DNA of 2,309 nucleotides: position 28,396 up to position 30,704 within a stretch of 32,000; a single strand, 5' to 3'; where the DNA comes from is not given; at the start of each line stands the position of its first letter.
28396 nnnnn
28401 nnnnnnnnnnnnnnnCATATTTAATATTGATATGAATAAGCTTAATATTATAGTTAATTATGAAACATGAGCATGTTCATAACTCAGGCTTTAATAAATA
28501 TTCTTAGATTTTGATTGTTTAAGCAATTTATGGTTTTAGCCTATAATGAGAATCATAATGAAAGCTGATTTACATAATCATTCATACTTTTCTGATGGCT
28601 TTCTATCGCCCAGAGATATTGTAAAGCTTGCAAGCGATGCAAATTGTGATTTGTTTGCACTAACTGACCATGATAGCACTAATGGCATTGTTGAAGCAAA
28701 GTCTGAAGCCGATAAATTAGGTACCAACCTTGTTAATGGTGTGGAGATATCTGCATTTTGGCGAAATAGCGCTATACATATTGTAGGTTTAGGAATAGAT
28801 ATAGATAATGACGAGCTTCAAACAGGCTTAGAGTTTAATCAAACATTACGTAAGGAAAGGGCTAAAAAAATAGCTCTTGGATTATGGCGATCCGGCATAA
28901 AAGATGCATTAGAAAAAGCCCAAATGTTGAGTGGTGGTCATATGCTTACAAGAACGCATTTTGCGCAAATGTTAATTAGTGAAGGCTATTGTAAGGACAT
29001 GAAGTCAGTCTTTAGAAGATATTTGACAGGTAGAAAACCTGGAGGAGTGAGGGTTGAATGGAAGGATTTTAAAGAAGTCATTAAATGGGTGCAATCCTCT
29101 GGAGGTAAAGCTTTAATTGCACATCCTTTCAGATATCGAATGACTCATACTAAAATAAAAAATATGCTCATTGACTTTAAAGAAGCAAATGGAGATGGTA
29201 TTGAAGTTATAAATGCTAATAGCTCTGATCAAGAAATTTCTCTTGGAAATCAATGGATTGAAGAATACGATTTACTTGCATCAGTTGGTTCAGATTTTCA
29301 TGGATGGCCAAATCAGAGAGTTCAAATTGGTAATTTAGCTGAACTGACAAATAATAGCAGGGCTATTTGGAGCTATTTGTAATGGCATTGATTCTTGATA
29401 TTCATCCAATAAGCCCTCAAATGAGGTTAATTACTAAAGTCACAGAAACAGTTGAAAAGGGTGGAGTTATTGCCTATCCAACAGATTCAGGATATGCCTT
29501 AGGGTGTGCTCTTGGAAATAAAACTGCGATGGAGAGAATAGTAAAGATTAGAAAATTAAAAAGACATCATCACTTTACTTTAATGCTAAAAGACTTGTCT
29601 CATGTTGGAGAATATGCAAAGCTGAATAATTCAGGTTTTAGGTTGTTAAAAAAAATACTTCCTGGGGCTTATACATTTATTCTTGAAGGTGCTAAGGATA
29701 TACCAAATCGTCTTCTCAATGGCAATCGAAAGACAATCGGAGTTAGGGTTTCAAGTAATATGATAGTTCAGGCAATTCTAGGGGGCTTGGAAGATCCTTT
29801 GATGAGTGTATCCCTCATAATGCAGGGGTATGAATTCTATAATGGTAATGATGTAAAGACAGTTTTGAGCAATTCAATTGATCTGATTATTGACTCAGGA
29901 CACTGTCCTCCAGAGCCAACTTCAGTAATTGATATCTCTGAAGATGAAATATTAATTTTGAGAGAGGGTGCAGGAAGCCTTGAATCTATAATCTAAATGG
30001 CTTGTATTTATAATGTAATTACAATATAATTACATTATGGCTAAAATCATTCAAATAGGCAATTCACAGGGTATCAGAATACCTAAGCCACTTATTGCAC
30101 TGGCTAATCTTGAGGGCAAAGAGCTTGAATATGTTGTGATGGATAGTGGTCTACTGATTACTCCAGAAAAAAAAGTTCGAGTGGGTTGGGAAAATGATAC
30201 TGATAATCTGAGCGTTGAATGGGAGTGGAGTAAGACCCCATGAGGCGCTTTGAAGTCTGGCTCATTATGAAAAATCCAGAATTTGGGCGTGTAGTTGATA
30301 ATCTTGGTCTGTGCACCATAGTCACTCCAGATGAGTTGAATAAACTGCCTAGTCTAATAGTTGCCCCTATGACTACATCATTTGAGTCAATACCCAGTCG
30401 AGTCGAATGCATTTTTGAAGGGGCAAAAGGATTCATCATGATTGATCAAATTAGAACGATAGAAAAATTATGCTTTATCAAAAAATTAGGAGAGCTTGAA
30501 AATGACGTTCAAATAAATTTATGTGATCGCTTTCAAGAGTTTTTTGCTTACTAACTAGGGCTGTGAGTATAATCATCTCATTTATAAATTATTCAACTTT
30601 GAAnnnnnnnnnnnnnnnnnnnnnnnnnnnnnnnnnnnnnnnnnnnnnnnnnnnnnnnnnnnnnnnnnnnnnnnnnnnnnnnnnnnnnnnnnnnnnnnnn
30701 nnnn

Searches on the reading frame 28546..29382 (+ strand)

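Call 6: search_protein_families(library=pfam, proteins=[window:28546-29382:+])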
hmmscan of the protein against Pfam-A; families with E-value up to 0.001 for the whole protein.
window:28546-29382:+ (278 aa): 1 family
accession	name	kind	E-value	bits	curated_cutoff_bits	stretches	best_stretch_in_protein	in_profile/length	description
PF02811.25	PHP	-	3.3e-10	41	26.4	1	8-73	1-68/164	PHP domain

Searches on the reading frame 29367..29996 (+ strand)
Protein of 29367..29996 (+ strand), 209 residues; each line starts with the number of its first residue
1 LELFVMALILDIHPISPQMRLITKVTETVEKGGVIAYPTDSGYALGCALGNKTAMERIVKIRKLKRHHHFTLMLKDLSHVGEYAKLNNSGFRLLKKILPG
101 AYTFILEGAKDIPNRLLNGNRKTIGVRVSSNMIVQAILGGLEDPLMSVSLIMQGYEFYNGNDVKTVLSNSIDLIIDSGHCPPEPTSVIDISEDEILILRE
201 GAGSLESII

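Call 6: search_protein_families(library=pfam, proteins=[window:29367-29996:+])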
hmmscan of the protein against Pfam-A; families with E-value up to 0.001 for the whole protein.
window:29367-29996:+ (209 aa): 1 family
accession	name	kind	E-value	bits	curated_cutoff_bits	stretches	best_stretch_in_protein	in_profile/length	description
PF01300.24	Sua5_yciO_yrdC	-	6.5e-42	143.5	25.1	1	28-201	2-178/178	Telomere recombination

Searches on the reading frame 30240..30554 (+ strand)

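Call 6: search_protein_families(library=pfam, proteins=[window:30240-30554:+])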
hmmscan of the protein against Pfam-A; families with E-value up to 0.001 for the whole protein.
window:30240-30554:+ (104 aa): 1 family
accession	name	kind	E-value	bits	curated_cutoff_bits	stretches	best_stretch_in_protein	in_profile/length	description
PF02452.23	PemK_toxin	-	2.7e-12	47.3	23.1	1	2-102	1-109/109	PemK-like, MazF-like toxin of type II toxin-antitoxin system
